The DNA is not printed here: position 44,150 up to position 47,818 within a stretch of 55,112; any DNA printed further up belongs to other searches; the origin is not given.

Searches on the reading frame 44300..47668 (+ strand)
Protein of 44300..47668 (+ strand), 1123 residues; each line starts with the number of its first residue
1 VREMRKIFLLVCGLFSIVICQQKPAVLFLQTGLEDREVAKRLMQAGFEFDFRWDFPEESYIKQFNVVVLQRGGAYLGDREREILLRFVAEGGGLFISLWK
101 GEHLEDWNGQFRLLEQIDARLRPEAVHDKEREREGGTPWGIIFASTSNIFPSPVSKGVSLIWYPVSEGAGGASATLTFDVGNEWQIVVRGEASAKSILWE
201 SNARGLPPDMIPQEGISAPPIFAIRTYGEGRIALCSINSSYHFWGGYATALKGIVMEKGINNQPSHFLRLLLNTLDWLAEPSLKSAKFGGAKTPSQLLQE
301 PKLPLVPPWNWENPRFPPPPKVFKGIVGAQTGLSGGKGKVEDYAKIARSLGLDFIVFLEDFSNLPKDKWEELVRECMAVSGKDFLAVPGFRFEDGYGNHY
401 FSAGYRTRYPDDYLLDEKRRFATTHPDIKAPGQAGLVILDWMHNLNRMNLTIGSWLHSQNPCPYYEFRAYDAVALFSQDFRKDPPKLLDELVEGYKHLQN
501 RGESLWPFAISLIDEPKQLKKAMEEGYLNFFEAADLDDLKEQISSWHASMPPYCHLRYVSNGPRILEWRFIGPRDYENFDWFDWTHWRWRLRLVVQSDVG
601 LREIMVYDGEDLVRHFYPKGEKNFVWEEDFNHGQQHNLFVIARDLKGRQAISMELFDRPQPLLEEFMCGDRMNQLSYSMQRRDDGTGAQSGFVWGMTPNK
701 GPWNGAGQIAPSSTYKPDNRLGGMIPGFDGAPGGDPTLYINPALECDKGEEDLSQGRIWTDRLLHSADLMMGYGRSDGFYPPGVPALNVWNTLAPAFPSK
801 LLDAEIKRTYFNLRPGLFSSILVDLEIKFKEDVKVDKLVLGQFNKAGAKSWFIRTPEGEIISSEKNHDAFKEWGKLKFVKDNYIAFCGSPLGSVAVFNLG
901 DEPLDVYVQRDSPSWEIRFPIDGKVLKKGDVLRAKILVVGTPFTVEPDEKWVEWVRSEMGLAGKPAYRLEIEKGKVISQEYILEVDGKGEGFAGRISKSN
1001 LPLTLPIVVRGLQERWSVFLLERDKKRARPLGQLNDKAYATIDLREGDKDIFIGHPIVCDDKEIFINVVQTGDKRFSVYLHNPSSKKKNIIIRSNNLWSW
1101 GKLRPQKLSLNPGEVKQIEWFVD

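Call 10: search_protein_families(library=pfam, proteins=[window:44300-47668:+])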
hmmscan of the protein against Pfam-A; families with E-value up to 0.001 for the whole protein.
window:44300-47668:+ (1123 aa): 0 families

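Call 16: find_encoding_contigs(protein=window:44300-47668:+, flank=3000, max_places=10)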
Protein window:44300-47668:+ (1123 aa): no gene with exactly this product is on record in the collection.
